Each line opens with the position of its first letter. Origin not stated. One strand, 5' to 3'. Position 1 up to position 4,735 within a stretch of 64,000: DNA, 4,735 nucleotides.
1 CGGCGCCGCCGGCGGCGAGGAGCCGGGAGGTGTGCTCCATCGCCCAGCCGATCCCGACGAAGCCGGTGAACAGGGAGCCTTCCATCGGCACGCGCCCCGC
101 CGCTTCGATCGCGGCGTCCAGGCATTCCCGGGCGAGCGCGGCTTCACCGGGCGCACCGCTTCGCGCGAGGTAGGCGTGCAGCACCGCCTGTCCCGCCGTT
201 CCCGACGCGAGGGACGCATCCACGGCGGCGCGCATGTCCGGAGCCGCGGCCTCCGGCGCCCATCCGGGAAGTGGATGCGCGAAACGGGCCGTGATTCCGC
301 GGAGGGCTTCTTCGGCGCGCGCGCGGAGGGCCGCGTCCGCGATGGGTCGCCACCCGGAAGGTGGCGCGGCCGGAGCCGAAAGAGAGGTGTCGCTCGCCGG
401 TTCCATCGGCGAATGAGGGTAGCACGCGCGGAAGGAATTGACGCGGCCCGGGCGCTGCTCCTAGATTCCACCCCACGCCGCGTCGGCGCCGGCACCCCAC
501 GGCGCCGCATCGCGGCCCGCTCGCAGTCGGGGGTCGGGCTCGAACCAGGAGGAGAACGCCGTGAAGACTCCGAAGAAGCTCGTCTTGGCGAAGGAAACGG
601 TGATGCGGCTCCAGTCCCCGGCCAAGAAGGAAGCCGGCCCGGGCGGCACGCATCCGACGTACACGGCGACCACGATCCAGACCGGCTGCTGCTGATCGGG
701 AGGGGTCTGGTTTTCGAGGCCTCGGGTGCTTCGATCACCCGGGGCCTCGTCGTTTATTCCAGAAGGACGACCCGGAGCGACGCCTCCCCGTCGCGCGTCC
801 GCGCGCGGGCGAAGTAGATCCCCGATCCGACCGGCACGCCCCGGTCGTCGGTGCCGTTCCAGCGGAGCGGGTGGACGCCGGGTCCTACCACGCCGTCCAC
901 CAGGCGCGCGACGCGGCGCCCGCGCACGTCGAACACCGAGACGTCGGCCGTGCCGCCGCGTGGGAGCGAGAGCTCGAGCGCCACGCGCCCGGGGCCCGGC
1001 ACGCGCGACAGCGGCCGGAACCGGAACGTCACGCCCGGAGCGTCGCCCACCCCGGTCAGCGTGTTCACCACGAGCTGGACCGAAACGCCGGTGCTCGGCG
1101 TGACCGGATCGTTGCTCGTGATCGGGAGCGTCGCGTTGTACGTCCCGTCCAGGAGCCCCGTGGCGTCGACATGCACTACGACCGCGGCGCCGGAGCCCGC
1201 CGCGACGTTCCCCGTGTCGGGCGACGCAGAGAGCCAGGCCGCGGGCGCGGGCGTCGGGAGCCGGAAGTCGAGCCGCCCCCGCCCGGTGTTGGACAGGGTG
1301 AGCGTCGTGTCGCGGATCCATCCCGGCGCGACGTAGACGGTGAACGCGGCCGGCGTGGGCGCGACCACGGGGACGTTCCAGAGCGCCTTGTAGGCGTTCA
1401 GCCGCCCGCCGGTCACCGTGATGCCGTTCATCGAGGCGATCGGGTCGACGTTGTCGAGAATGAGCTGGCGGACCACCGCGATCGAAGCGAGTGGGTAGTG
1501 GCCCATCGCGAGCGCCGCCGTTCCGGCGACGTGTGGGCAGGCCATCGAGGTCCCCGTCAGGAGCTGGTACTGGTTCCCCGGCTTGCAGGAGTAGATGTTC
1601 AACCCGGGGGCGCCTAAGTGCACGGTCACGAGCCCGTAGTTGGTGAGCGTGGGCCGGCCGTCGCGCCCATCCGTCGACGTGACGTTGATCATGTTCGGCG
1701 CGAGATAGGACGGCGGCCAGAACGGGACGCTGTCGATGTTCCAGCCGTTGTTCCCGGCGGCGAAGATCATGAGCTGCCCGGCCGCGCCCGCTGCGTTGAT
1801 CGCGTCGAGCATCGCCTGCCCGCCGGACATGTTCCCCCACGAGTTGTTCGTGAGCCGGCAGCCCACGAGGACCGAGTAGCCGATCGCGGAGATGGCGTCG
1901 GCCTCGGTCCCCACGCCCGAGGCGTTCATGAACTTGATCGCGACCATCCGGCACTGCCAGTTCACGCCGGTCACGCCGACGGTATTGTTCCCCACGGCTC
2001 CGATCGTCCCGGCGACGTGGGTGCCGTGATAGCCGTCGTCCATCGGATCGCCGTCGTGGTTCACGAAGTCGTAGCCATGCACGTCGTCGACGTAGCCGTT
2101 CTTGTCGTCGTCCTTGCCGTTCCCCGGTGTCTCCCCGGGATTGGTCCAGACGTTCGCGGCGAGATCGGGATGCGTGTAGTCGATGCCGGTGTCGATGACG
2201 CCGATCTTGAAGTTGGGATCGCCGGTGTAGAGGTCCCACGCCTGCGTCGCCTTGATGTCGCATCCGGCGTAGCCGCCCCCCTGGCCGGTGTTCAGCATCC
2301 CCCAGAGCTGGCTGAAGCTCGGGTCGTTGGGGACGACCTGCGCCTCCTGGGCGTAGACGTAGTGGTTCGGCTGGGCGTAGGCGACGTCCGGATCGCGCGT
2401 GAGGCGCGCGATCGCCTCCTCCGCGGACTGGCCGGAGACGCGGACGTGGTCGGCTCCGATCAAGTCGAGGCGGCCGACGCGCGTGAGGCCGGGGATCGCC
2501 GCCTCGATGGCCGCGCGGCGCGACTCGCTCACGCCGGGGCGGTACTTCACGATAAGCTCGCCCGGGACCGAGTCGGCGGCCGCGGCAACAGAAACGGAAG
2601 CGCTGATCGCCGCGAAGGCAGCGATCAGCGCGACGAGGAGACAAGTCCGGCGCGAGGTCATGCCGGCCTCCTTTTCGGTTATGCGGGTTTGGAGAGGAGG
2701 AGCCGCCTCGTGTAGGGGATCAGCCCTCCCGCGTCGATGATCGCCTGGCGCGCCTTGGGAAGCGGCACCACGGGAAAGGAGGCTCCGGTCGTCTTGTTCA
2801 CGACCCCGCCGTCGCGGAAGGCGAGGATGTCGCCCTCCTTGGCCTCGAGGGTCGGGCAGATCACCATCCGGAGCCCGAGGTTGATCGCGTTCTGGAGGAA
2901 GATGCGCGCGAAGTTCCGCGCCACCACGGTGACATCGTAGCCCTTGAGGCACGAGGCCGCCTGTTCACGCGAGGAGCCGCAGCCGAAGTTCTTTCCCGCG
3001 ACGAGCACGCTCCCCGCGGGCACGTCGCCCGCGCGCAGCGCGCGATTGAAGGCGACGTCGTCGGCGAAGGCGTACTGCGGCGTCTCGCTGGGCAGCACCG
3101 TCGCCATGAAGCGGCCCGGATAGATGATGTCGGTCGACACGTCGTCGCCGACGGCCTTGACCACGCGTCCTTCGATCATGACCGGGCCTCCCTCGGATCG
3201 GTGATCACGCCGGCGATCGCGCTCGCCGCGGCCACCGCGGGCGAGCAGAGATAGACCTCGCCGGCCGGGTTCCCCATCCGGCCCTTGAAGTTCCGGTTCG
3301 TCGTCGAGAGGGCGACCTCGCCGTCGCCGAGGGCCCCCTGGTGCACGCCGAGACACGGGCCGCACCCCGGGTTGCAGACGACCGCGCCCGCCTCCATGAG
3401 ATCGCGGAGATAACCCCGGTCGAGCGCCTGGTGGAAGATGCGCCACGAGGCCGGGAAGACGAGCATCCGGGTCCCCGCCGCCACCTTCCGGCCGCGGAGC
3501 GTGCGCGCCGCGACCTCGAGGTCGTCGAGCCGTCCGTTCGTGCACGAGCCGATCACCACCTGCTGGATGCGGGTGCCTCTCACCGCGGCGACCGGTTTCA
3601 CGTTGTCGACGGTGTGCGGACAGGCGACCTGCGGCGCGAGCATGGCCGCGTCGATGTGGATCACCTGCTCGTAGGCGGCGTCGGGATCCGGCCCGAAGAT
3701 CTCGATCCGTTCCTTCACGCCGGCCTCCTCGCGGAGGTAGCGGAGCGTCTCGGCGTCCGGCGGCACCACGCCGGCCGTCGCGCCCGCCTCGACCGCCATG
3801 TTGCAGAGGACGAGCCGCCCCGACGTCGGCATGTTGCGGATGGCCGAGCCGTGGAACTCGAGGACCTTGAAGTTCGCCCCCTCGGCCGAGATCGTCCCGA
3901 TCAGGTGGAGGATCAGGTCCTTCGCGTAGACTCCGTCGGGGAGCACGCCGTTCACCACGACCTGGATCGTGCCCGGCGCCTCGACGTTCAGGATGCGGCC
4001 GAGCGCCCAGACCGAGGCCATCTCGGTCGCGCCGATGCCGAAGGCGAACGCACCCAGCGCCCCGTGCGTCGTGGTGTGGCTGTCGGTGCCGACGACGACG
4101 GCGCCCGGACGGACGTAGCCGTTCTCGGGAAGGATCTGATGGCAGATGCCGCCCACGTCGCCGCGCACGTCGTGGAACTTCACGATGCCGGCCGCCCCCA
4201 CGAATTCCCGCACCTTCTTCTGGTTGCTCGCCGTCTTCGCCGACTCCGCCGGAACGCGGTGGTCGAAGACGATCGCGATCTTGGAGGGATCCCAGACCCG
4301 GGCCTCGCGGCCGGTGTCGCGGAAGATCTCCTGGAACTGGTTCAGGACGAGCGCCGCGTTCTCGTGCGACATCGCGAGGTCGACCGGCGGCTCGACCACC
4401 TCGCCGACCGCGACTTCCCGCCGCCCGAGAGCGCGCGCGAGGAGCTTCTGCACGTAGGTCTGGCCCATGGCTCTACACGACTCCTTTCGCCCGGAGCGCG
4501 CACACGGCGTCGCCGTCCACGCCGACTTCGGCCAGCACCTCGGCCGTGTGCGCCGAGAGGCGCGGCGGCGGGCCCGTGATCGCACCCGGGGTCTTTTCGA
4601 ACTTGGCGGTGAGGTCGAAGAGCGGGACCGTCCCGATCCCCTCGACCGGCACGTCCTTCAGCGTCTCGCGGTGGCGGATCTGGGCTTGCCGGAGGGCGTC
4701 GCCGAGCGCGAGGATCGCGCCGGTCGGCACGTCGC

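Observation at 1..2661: Unannotated 44-aa ORF with RBS, promoter and terminator: candidate RiPP (lanthipeptide-like) precursor next to a LanC-like gene and an S8 subtilase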

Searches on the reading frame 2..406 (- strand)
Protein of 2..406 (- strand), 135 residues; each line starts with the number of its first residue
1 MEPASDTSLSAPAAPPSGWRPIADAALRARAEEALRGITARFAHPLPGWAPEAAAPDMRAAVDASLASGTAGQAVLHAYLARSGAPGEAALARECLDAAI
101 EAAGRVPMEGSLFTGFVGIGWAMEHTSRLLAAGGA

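Call 6: search_protein_families(library=pfam, proteins=[window:2-406:-], max_evalue=1)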
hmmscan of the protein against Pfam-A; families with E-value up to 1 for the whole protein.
window:2-406:- (135 aa): 1 family
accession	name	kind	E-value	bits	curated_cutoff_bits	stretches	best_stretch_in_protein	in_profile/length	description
PF05147.19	LANC_like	-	0.00078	18.6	23.2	1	62-129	3-72/350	Lanthionine synthetase C-like protein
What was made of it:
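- On Class I lanthipeptide gene cluster (LanA + LanB + LanC): The window holds only residues 1-135, which score 18.6 bits against a cut-off of 23.2 (call 6).
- In the window itself only 135 residues of LanC are present, and they score below the Pfam cut-off (call 6).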

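Call 7: search_protein_families(library=ncbifam, proteins=[window:2-406:-], max_evalue=1)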
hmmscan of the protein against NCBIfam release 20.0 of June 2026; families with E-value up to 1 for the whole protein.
window:2-406:- (135 aa): 0 families
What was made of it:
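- The leader matches a curated lanthipeptide leader model and no other NCBIfam family (call 7).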

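Call 10: find_homologous_proteins(query=window:2-406:-, max_evalue=0.001)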
Query window:2-406:-: 1891 candidates shared short words with the query, none scored E <= 0.001.
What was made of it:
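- Tried and rejected: A protein search with the 135-aa LanC fragment gave no hit at E <= 0.001 (call 10).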

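Call 11: find_related_loci(query=window:2-406:-, collection=genome_contigs, flank=10000)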
Query window:2-406:- (135 aa) in genome_contigs; peptide patterns used: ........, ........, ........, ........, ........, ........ (x = any residue, [..] = any of these).
271 stretches matched a pattern; 1 encode a relative of the query (tblastn E <= 1e-3); 1 distinct loci.
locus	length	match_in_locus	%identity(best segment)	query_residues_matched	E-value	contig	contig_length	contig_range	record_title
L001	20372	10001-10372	38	3-134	6e-15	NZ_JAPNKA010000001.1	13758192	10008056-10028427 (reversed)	Archangium lansingense strain MIWBW ctg.000000F, whole genome shotgun sequence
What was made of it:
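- Tried and rejected: The single genome_contigs scan, run with the LanC fragment, found only a 38%-identical Archangium lansingense LanC (call 11).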

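Call 14: search_protein_families(library=pfam, proteins=[L001:9995-11344:+, L001:11634-14948:+, L001:7539-8582:+, L001:4086-5513:+, L001:2224-4083:+, L001:422-2476:+, L001:16382-18052:+, L001:18362-19798:-], max_evalue=0.001)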
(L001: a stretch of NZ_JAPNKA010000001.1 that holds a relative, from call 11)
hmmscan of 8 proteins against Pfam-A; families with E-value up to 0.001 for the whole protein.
L001:9995-11344:+ (450 aa): 1 family
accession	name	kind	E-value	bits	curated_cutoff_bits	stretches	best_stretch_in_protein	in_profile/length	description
PF05147.19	LANC_like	-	1.7e-33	116.1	23.2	1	53-428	3-350/350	Lanthionine synthetase C-like protein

L001:11634-14948:+ (1105 aa): 2 families
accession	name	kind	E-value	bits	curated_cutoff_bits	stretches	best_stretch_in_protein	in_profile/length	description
PF04738.18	Lant_dehydr_N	-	1.7e-178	595.2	28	1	75-729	2-647/649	Lantibiotic dehydratase, N terminus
PF14028.11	Lant_dehydr_C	-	5.7e-67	227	24.4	1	800-1072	1-255/255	Lantibiotic biosynthesis dehydratase C-term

L001:7539-8582:+ (348 aa): 2 families
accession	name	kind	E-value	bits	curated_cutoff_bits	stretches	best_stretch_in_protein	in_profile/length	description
PF00069.31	Pkinase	-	7.9e-26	91.4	31.7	1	17-277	26-252/263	Protein kinase domain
PF07714.23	PK_Tyr_Ser-Thr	-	1.1e-19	71.2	23.1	1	11-204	24-206/258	Protein tyrosine and serine/threonine kinase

L001:4086-5513:+ (476 aa): 0 families

L001:2224-4083:+ (620 aa): 0 families

L001:422-2476:+ (685 aa): 0 families

L001:16382-18052:+ (557 aa): 4 families
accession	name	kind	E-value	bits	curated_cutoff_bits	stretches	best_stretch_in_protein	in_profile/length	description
PF03050.20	DDE_Tnp_IS66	-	2.2e-73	247.6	23.1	1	221-501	3-283/284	Transposase IS66 family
PF13005.12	zf-IS66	-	2.3e-10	41.1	27.3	1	160-203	1-45/46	zinc-finger binding domain of transposase IS66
PF13007.12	LZ_Tnp_IS66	-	7.6e-10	39.8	22.9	1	69-152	5-71/71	Transposase C of IS166 homeodomain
PF13817.11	DDE_Tnp_IS66_C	-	1.5e-06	28.7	30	1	508-546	1-38/39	IS66 C-terminal element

L001:18362-19798:- (478 aa): 0 families

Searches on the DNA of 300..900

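Call 46: search_rna_families(source=window, start=300, end=900, threshold=evalue, max_evalue=1)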
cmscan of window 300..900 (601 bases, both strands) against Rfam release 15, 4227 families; matches with E-value up to 1: 0.
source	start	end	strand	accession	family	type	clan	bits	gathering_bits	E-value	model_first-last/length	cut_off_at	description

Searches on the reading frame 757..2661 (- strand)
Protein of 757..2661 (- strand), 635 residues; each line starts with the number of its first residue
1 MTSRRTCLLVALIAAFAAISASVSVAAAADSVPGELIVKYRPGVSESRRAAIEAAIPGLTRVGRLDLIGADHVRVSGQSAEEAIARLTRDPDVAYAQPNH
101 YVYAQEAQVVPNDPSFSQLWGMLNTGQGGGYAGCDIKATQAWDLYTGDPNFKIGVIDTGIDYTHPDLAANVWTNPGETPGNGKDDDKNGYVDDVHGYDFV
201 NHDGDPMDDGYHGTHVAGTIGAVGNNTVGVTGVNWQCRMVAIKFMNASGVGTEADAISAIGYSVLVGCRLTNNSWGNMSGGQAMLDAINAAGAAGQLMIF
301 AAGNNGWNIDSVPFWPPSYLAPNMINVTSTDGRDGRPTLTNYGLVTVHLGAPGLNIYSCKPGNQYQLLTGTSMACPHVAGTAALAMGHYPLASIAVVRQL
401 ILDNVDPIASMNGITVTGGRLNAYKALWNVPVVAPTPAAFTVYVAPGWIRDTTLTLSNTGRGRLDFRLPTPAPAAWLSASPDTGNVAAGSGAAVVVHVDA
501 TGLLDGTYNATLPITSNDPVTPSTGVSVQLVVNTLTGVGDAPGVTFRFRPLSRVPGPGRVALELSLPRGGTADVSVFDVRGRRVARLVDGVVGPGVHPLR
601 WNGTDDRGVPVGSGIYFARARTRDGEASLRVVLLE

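Call 6: search_protein_families(library=pfam, proteins=[window:757-2661:-], max_evalue=1)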
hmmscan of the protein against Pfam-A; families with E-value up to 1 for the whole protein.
window:757-2661:- (635 aa): 6 families
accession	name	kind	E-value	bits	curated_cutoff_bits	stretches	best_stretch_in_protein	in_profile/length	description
PF00082.27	Peptidase_S8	-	2.1e-47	162.3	21.8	1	150-405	3-273/288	Subtilase family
PF22148.1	Fervidolysin_NPro-like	-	1.4e-12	48.3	21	1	21-99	5-81/81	Fervidolysin N-terminal prodomain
PF13860.13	FlgD_ig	-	3.7e-06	27.3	27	1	559-622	11-75/79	FlgD Ig-like domain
PF22544.2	HYDIN_VesB_CFA65-like_Ig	-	0.00048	20.8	25.5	1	452-524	23-93/100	HYDIN/CFA65/VesB-like, Ig-like domain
PF19190.6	BACON_2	-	0.00099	19.4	25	1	452-524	21-91/94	Viral BACON domain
PF22076.2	Cep192_D6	-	0.18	12.5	35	1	449-499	21-69/101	Cep192 domain 6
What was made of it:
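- On LanP-type leader peptidase: PF00082 at 162 bits and a fervidolysin-type prodomain (call 6).
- Checked: S8 gene: 2661..754 (-), PF00082 at 162 bits (call 6).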

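Call 7: search_protein_families(library=ncbifam, proteins=[window:757-2661:-], max_evalue=1)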
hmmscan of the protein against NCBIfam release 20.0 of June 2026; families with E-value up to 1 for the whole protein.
window:757-2661:- (635 aa): 14 families
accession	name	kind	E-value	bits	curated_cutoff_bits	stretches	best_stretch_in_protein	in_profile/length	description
TIGR03921.1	T7SS_mycosin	equivalog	1.2e-26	93.6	278.75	2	193-431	33-291/353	type VII secretion-associated serine protease mycosin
NF033595.1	denti_PrtP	equivalog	2.3e-19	69.5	300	2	272-429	343-504/606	dentilisin complex serine proteinase subunit PrtP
NF051851.1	AtpSerPepEprS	equivalog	3e-11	42.1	1700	1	136-392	54-324/988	autotransporter serine peptidase EprS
TIGR03895.1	protease_PatA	subfamily_domain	3.8e-09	35.8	421.05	1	212-387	1-178/606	PatA/PatG family cyanobactin maturation protease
NF040809.1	germ_prot_CspBA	exception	2.6e-08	32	1250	2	341-386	428-473/1099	bifunctional germination protease/germinant receptor pseudoprotease CspBA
NF049966.1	QH_SP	equivalog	3e-06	26.8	165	1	236-400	56-206/219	subtilisin-like serine protease QhpE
NF040553.1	SGO_0316_fam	subfamily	7.7e-06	23.8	1400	2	349-384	671-706/1486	SGO_0316/SGO_0317 family LPXTG-anchored serine peptidase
TIGR04183.1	Por_Secre_tail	domain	0.0022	17.9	23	1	560-632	9-70/72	T9SS type A sorting domain-containing protein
NF009276.0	PRK12633.1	equivalog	0.0083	15.9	383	1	573-627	132-186/234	flagellar basal body rod modification protein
NF005176.1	PRK06655.1-1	equivalog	0.011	15.7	230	1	571-627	98-155/197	flagellar hook assembly protein FlgD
NF033707.1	T9SS_sortase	equivalog_domain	0.089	10.4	420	1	573-623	1026-1078/1095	type IX secretion system sortase PorU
NF009453.0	PRK12813.1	equivalog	0.15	11.6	264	1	576-626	130-177/223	flagellar basal body rod modification protein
NF052228.1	T9SS_PorZ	equivalog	0.22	9.9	260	1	599-627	719-747/757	type IX secretion system anionic LPS delivery protein PorZ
NF040808.2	CspC_non_triad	exception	0.7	8.3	675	0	153-170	100-117/556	bile acid germinant receptor pseudoprotease CspC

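Call 8: find_encoding_contigs(protein=window:757-2661:-, flank=10000, max_places=6)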
Protein window:757-2661:- (635 aa): no gene with exactly this product is on record in the collection.

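Call 47: search_solved_structures(query=window:757-2661:-, max_evalue=1e-10)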
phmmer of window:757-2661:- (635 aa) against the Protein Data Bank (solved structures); distinct sequences matched with E-value up to 1e-10: 124 (the best 60 are shown).
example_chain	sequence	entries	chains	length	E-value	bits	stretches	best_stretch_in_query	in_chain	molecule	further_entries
3vv3_A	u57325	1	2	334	9.7e-88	298.6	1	111-430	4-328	Deseasin MCP-01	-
4lvn_A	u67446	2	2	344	2.9e-41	145.1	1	152-426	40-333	Subtilisin-like serine protease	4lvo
8pol_A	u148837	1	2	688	1.1e-40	143.2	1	152-426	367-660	Subtilisin-like protease 1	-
1dbi_A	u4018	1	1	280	8.8e-40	140.2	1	194-427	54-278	AK.1 SERINE PROTEASE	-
4tr2_A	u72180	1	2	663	3.4e-39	138.2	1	151-426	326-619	Subtilisin-like 1 serine protease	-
8coy_A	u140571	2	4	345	5.9e-39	137.4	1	151-425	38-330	subtilisin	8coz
8cp0_A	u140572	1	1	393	6.6e-39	137.3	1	151-426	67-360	subtilisin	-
8qke_A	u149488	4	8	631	2.8e-38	135.2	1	151-426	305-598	subtilisin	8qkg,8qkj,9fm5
1thm_A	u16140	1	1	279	3.1e-36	128.5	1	194-427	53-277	THERMITASE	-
1tec_E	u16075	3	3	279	3.6e-36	128.2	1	194-427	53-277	THERMITASE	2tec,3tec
1bh6_A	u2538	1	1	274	1e-31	113.5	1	194-401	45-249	SUBTILISIN DY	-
1sbi_A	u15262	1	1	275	1.8e-30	109.4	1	196-400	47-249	SUBTILISIN 8397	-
1s01_A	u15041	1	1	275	1.9e-30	109.4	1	196-400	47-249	Subtilisin BPN'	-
1sbh_A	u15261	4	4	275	2e-30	109.2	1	196-399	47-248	SUBTILISIN 8397+1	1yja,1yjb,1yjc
4gi3_A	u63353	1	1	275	2.3e-30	109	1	195-401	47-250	KerA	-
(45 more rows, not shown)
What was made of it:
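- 754..2661 (-): secreted S8 subtilase: signal peptide, fervidolysin-type prodomain, S8 domain, Ig-like domain, FlgD-Ig-like C-terminus. A neighbour, probably not a dedicated part of the cluster. Its best solved relative is deseasin MCP-01 (call 47).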

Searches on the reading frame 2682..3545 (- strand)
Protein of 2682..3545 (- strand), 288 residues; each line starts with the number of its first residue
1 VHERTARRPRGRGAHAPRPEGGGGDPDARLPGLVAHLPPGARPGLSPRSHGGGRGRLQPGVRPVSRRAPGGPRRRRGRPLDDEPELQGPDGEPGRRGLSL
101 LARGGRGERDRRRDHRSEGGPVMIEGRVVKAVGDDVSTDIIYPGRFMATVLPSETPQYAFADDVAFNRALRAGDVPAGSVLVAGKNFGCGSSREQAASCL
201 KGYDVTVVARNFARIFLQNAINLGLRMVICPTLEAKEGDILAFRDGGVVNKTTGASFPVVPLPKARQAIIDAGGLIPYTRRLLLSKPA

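Call 54: search_protein_families(library=pfam, proteins=[window:2682-3545:-], max_evalue=0.001)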
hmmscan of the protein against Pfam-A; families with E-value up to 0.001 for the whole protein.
window:2682-3545:- (288 aa): 1 family
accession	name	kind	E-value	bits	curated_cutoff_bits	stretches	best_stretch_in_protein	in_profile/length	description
PF00694.25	Aconitase_C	-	1.1e-11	45.6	22.8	1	179-225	76-123/131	Aconitase C-terminal domain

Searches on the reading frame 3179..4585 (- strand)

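Call 54: search_protein_families(library=pfam, proteins=[window:3179-4585:-], max_evalue=0.001)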
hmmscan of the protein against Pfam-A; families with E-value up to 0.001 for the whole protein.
window:3179-4585:- (469 aa): 1 family
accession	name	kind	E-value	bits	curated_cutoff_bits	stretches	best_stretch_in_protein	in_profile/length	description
PF00330.25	Aconitase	-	2.1e-100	337.3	28.7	1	89-459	45-463/463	Aconitase family (aconitate hydratase)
